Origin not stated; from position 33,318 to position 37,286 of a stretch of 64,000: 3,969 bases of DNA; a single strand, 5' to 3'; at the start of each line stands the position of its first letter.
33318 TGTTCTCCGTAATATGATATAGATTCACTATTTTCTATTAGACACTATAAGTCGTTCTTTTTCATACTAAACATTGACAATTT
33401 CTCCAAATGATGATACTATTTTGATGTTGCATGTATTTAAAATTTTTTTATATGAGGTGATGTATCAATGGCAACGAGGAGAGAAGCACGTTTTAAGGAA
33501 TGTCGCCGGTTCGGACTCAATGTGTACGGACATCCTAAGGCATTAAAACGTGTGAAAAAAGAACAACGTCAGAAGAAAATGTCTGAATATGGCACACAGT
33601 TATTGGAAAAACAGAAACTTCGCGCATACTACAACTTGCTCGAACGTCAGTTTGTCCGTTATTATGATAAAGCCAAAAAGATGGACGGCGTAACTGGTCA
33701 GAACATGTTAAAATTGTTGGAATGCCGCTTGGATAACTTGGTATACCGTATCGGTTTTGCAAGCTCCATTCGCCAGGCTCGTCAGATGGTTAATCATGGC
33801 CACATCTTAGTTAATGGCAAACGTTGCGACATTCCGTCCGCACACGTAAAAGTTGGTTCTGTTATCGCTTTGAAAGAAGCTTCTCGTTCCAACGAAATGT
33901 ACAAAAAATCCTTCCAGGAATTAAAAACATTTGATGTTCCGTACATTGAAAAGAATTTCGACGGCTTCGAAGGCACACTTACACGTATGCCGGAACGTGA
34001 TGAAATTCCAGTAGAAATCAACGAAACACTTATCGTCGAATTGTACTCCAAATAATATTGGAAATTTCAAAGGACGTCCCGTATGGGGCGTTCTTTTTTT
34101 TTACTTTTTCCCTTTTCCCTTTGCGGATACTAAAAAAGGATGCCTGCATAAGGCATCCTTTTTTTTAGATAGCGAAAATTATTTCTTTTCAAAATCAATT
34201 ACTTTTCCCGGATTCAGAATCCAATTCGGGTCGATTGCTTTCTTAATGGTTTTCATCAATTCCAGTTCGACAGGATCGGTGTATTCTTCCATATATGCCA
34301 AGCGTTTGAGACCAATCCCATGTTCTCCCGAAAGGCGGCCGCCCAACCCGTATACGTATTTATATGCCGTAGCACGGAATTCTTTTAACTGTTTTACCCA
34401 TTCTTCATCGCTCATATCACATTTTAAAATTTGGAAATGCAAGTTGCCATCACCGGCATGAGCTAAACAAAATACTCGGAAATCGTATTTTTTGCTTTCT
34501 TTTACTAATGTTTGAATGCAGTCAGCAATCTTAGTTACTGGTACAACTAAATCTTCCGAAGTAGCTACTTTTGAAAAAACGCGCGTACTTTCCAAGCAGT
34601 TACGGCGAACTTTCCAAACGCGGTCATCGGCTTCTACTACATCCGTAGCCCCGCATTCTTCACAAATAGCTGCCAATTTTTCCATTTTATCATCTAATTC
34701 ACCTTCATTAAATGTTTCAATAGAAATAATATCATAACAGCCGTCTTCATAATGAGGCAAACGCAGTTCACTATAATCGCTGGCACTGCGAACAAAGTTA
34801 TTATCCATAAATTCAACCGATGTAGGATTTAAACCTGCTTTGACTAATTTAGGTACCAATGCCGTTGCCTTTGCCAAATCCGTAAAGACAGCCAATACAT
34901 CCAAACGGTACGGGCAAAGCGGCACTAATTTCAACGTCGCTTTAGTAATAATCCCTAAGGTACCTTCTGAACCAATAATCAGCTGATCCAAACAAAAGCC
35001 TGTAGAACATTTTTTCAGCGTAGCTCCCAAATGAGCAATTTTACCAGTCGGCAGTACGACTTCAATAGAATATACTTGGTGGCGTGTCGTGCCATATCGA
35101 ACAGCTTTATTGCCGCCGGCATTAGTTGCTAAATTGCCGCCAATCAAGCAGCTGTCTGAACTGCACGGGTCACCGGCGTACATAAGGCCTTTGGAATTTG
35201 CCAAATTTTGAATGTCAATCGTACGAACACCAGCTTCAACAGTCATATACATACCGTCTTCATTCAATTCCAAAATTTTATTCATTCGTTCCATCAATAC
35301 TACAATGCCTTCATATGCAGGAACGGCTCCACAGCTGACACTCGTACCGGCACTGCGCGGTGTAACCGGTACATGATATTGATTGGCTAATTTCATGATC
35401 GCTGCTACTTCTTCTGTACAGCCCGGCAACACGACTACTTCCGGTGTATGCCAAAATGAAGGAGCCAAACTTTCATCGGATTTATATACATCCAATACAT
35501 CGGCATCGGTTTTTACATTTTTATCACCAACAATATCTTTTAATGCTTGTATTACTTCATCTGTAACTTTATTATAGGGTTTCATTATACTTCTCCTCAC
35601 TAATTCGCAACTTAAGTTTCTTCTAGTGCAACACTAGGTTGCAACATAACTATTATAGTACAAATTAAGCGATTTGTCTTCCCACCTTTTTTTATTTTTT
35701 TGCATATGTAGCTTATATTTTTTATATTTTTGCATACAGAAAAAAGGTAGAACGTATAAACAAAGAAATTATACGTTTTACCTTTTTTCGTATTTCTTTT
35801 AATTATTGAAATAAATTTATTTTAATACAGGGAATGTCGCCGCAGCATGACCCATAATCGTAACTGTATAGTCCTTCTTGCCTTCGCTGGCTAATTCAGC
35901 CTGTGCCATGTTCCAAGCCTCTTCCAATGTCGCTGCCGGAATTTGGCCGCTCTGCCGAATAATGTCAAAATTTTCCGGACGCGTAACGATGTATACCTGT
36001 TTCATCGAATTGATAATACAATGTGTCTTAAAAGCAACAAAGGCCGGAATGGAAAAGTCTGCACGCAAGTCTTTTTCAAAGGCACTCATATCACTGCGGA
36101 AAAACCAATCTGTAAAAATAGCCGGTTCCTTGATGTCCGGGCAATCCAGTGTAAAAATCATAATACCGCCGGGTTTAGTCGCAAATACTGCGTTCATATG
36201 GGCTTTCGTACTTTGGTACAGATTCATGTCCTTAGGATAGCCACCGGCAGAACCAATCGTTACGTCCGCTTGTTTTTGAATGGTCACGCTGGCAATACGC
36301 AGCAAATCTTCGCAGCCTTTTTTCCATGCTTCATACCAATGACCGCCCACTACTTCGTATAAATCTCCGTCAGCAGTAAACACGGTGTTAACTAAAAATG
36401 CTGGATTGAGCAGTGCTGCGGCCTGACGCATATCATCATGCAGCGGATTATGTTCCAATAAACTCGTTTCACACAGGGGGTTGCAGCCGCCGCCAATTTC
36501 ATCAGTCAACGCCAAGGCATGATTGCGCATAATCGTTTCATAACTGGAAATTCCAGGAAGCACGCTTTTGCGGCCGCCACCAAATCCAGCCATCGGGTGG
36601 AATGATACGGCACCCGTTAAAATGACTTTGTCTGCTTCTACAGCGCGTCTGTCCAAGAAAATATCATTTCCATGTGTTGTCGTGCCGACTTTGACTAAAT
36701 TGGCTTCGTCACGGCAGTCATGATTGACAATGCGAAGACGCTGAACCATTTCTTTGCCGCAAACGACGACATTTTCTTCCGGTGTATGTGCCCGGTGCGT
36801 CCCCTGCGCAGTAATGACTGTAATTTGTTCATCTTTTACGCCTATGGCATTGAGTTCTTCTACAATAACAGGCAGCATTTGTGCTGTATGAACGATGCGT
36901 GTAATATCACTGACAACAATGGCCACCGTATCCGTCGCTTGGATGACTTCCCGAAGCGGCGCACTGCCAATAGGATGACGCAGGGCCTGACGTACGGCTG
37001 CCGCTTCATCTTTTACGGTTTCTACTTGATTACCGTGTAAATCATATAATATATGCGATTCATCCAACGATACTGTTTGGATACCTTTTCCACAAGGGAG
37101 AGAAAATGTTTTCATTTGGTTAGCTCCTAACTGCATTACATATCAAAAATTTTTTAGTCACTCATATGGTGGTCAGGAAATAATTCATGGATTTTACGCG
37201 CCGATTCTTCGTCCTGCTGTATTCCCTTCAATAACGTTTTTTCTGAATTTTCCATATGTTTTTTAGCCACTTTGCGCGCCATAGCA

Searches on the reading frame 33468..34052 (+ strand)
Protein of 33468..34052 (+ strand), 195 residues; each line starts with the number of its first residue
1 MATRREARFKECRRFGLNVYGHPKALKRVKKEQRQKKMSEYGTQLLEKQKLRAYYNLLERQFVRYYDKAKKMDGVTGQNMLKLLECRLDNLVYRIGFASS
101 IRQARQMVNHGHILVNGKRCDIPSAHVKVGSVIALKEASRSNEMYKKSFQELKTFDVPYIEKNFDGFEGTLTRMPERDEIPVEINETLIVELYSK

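Call 11: search_protein_families(library=pfam, proteins=[window:33468-34052:+], max_evalue=0.01)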
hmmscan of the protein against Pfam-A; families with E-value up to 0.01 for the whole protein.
window:33468-34052:+ (195 aa): 3 families
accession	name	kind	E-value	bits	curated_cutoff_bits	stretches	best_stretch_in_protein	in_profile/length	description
PF01479.30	S4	-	4.3e-20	71.6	22.8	1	87-133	2-48/48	S4 domain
PF00163.24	Ribosomal_S4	-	1.9e-18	67.4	23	1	6-85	4-95/95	Ribosomal protein S4/S9 N-terminal domain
PF22421.1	SYY_C-terminal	-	6e-05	23.3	27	1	89-125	22-58/83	Tyrosine--tRNA ligase SYY-like C-terminal domain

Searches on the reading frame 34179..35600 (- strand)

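Call 11: search_protein_families(library=pfam, proteins=[window:34179-35600:-], max_evalue=0.01)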
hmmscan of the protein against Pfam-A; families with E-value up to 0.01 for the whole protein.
window:34179-35600:- (473 aa): 2 families
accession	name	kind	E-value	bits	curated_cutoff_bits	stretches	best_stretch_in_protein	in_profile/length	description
PF02913.24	FAD-oxidase_C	-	5.7e-54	183.9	21.2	1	235-467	8-248/248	FAD linked oxidases, C-terminal domain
PF01565.28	FAD_binding_4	-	1.3e-39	135.5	26.4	1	53-191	1-138/139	FAD binding domain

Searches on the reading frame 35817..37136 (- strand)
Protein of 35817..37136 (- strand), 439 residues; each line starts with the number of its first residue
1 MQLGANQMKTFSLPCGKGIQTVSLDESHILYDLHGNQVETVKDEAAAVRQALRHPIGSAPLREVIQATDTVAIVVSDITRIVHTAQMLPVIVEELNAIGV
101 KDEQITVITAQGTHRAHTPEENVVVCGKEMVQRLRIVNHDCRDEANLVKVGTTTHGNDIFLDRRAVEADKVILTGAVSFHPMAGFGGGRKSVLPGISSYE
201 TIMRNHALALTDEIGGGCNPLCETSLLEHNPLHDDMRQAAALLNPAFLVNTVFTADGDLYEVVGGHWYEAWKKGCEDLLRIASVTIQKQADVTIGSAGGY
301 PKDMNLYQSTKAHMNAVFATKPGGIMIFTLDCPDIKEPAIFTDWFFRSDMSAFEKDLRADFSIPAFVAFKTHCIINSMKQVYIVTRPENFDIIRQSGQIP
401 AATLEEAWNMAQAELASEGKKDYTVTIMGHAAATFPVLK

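Call 11: search_protein_families(library=pfam, proteins=[window:35817-37136:-], max_evalue=0.01)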
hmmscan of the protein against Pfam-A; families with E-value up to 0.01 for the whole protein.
window:35817-37136:- (439 aa): 3 families
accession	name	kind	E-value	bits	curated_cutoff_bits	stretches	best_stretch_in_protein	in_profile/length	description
PF09861.14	Lar_N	-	2.1e-70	236.5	23.3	1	16-211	2-197/204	Lactate racemase N-terminal domain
PF21113.2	LarA_C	-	1.7e-12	48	25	1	287-427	3-143/152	Lactate racemase C-terminal domain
PF04015.17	DUF362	-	6.2e-06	26.8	24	1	87-249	22-161/200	Domain of unknown function (DUF362)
